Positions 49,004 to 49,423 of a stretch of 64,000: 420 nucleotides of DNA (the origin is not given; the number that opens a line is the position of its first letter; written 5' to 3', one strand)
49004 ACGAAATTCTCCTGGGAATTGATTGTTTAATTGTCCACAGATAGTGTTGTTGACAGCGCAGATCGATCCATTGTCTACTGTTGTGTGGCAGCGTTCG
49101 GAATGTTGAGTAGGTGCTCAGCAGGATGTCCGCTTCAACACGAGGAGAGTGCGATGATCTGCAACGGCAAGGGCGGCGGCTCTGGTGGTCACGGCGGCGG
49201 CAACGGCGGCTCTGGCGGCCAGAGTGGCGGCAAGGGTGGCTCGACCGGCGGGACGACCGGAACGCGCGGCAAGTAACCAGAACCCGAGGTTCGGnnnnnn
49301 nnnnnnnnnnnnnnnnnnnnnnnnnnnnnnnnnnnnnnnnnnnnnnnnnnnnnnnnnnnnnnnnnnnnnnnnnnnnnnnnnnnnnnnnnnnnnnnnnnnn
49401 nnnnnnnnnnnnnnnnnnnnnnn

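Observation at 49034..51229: Candidate ribosomal-peptide locus: glycine-rich small ORF, attenuator hairpin, M16 HxxEH peptidase and a convergent thioredoxin lipoprotein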

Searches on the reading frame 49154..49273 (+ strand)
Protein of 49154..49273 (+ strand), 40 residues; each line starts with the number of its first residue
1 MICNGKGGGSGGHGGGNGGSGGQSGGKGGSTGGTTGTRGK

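Call 8: search_protein_families(library=pfam, proteins=[window:49154-49273:+], max_evalue=0.01)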
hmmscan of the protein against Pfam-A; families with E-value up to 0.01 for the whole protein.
window:49154-49273:+ (40 aa): 0 families

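Call 25: list_cluster_members(proteins=[window:49154-49273:+])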
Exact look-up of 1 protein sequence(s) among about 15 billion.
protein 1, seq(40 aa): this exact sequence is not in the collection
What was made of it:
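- Tried and rejected: An exact look-up of the 40-aa peptide found nothing in the collection (call 25).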

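Call 26: find_homologous_proteins(query=window:49154-49273:+, max_evalue=10)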
Query seq(40 aa) (40 aa): 3 proteins with E <= 10 among 5 candidates.
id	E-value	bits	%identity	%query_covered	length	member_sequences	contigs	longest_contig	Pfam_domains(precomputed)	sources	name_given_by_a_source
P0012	1.2e-9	55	100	100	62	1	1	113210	-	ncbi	ncbi:MAG: hypothetical protein AAB384_03100 [Patescibacteria group bacterium]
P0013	7.1e-1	28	-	-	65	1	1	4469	-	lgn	-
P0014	1.9e+0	27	-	-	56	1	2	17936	-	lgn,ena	-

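Call 28: find_encoding_contigs(protein=P0012, flank=6000, max_places=4)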
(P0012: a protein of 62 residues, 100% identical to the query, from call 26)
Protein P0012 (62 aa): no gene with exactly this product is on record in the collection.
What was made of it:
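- Tried and rejected: The contig of P0012, the NCBI call of the same ORF, was not on record (call 28).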

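Call 29: find_encoding_contigs(protein=P0013, flank=6000, max_places=4)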
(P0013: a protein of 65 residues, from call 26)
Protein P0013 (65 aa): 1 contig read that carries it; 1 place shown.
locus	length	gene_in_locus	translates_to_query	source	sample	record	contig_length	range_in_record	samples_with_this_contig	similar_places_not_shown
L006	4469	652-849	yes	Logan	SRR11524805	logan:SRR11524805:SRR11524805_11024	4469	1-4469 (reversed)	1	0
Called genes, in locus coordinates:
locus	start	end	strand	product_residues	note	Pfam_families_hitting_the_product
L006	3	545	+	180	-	?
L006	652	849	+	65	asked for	-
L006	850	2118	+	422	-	PF00675:Peptidase_M16, PF05193:Peptidase_M16_C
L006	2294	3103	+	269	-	PF01427:Peptidase_M15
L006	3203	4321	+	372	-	PF01820:Dala_Dala_lig_N, PF01071:GARS_A (weak), PF02222:ATP-grasp, PF02786:CPSase_L_D2 (weak), PF07478:Dala_Dala_lig_C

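Call 30: find_encoding_contigs(protein=P0014, flank=8000, max_places=4)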
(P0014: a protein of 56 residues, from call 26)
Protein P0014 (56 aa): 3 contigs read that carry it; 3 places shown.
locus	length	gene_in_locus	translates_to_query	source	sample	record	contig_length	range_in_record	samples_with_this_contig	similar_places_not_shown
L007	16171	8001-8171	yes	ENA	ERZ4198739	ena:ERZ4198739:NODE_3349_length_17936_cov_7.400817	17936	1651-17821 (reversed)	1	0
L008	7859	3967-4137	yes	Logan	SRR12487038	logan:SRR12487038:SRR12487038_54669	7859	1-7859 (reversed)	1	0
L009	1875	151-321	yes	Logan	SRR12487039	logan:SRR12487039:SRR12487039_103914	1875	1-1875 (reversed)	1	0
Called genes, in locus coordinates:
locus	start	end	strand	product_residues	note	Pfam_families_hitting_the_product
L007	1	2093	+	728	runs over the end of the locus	PF05970:PIF1, PF13245:AAA_19, PF13401:AAA_22, PF13604:AAA_30, PF04480:DUF559, PF18741:MTES_1575 (weak), PF14493:HTH_40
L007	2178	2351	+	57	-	-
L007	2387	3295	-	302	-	PF12705:PDDEXK_1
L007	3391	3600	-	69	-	-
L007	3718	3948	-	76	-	-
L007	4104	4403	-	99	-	-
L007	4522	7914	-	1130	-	PF00580:UvrD-helicase, PF13245:AAA_19, PF00580:UvrD-helicase, PF13538:UvrD_C_2 (faint), PF13361:UvrD_C, PF12705:PDDEXK_1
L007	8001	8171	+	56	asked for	-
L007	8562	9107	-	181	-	PF00574:CLP_protease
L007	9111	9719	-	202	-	PF02976:MutH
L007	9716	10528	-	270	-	PF01555:N6_N4_Mtase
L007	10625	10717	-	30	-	-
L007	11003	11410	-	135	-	-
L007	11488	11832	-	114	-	-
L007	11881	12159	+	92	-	PF01016:Ribosomal_L27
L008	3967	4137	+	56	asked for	-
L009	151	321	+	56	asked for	-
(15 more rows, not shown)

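Call 36: search_protein_families(library=ncbifam, proteins=[window:49154-49273:+], max_evalue=10)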
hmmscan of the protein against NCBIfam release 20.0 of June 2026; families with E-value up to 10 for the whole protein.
seq(40 aa): 0 families

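Call 37: search_protein_families(library=pfam, proteins=[window:49154-49273:+], max_evalue=10)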
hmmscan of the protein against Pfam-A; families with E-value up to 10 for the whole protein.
seq(40 aa): 0 families

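Call 42: find_homologous_proteins(query=A1, max_evalue=10)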
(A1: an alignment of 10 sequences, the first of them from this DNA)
Query A1 (10 sequences) (40 aa, profile of the alignment): 18 proteins with E <= 10 among 8000 candidates.
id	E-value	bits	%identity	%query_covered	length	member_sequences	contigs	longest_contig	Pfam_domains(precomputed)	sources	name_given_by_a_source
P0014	1.0e-10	59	-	-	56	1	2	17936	-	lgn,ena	-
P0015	2.2e-9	55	80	25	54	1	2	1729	-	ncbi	-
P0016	7.9e-9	53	-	-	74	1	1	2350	-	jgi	jgi:hypothetical protein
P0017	7.3e-8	50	-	-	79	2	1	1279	-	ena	-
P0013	7.9e-8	50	-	-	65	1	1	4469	-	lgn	-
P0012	1.6e-7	49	100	100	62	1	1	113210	-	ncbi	ncbi:MAG: hypothetical protein AAB384_03100 [Patescibacteria group bacterium]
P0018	1.8e-6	46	-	-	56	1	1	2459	-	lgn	-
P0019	1.4e-5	43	-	-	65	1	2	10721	-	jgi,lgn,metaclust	jgi:hypothetical protein|metaclust:\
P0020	1.3e-4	39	-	-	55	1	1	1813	-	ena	-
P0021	3.2e-4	38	-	-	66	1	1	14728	-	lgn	-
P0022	7.8e-4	37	-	-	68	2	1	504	-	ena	-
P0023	9.4e-4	37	-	-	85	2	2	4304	-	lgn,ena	-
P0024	1.5e-2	33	-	-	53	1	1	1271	-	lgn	-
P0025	2.3e-1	29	-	-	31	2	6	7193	-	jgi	-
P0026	6.8e-1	28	-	-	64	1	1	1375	-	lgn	-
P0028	2.2e+0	26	-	-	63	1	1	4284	-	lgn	-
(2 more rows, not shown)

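Call 72: predict_structure(alignment_id=A3)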
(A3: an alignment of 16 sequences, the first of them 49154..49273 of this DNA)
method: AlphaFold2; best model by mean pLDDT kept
length: 40 residues; sequences in the alignment: 16
mean_pLDDT: 54.8   pTM: 0.12
mean pLDDT of the five models: 54.8, 52.2, 51.7, 49.0, 46.0
residues with pLDDT >= 90: 0; 70-90: 0; 50-70: 34; < 50: 6
segments of 3 or more residues with pLDDT < 50: none
pLDDT, mean of each block of 10 residues (from residue 1): 52 54 56 58
secondary structure: DSSP gave nothing for this model
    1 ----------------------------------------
elements in order:
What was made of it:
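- AlphaFold2 with an alignment gives pLDDT 55 and no secondary structure (call 72).
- Tried and rejected: AlphaFold2 gave no confident fold (call 72), so I made no fold search.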

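Call 73: search_protein_representatives(alignment_id=A3)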
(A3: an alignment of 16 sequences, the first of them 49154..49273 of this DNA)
Query: 16 sequences, 44 profile positions. Proteins with E-value up to 0.001 (for the whole library): 14; up to 1e-10: 5; up to 1e-30: 0. The best 14 are listed.
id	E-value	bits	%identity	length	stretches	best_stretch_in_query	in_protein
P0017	1.4e-12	63.4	-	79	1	7-44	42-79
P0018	2.6e-12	62.5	-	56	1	3-44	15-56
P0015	3.8e-12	62.0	-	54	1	4-44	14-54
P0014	1.1e-11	60.5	-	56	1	5-44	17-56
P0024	2.4e-11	59.4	-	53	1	4-44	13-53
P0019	1.6e-10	56.7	-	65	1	4-44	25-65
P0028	4.1e-10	55.5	-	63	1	2-44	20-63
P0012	2.4e-09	53.0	-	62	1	8-44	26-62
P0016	5.0e-08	48.8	-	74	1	5-44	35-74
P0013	1.4e-07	47.3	-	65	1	8-44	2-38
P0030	2.7e-07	46.5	-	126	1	9-44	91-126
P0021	4.9e-06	42.4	-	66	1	6-44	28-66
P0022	2.5e-05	40.2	-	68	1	4-44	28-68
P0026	3.7e-05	39.6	-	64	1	6-44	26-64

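Call 79: search_solved_structures(query=A1, max_evalue=10, show_alignments=3)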
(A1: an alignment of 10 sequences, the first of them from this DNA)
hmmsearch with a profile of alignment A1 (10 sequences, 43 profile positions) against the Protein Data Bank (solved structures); distinct sequences matched with E-value up to 10: 0.
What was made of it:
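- Tried and rejected: A PDB profile search gave nothing (call 79).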

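Call 97: find_encoding_contigs(protein=P0021, flank=4000, max_places=2)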
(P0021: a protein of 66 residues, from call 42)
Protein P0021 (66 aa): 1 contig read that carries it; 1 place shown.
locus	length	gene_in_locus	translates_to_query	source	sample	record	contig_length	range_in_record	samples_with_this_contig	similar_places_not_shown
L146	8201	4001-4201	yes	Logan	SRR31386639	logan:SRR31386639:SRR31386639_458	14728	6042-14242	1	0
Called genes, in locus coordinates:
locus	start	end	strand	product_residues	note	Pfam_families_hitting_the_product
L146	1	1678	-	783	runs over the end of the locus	PF17963:Big_9 (weak)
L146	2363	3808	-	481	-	-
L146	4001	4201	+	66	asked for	-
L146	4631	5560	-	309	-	PF00126:HTH_1, PF03466:LysR_substrate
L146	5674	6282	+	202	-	PF02798:GST_N, PF13417:GST_N_3 (weak), PF13409:GST_N_2, PF00043:GST_C, PF14497:GST_C_3, PF13410:GST_C_2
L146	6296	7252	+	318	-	PF03060:NMO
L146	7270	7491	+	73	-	PF01361:Tautomerase, PF14552:Tautomerase_2 (weak)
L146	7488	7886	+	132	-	PF12893:Lumazine_bd_2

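Call 98: find_encoding_contigs(protein=P0028, flank=4000, max_places=2)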
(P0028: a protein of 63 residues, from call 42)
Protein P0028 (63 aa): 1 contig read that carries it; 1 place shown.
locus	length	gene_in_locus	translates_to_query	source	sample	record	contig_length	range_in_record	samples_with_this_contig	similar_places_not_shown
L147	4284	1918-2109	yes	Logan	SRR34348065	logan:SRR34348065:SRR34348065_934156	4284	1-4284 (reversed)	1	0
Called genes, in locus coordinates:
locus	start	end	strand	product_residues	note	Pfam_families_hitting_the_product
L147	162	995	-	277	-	PF00291:PALP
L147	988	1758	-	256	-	PF01978:TrmB, PF09339:HTH_IclR (weak)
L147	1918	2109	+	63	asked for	-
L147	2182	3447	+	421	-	PF00675:Peptidase_M16, PF05193:Peptidase_M16_C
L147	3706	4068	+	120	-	-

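Call 99: find_encoding_contigs(protein=P0018, flank=4000, max_places=2)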
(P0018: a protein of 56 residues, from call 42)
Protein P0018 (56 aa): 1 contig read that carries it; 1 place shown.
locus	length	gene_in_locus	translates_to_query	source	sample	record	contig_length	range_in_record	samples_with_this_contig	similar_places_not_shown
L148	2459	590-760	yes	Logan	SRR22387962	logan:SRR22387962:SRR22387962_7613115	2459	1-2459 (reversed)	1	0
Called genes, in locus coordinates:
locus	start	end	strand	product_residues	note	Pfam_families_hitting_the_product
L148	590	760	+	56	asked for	-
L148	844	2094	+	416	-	PF00675:Peptidase_M16, PF05193:Peptidase_M16_C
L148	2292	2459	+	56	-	?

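Call 100: find_encoding_contigs(protein=P0019, flank=4000, max_places=2)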
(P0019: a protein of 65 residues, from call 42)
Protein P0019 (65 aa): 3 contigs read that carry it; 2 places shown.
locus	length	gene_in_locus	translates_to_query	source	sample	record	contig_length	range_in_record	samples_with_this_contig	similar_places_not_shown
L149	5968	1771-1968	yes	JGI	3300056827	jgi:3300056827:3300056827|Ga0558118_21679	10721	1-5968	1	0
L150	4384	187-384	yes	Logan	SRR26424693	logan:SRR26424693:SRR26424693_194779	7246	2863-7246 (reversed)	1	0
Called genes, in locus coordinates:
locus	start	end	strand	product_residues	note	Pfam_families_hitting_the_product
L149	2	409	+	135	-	?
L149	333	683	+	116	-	-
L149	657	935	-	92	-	-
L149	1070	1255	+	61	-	-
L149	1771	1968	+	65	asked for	-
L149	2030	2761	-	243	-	-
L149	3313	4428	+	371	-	-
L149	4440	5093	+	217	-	-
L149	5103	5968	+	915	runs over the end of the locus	-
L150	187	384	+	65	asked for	-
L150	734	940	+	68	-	-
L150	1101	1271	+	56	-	-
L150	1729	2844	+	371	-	-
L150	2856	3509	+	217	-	-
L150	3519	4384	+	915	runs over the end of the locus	-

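Call 101: find_encoding_contigs(protein=P0016, flank=3000, max_places=2)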
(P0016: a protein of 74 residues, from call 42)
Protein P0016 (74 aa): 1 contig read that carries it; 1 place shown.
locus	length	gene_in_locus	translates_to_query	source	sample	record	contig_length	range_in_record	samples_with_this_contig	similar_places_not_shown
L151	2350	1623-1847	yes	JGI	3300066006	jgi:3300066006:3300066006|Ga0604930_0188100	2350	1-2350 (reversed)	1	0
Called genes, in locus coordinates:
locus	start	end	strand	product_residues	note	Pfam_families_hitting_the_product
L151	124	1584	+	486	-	PF13567:DUF4131, PF03772:Competence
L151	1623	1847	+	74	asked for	-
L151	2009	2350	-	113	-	?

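Call 102: find_encoding_contigs(protein=P0020, flank=3000, max_places=2)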
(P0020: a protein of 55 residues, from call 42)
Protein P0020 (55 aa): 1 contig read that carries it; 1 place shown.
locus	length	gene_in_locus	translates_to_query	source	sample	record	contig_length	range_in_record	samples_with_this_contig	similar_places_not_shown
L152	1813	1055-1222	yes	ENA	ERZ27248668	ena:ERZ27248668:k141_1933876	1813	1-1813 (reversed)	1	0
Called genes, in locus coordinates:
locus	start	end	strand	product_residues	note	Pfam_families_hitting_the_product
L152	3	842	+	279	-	?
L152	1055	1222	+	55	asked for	-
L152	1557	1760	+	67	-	-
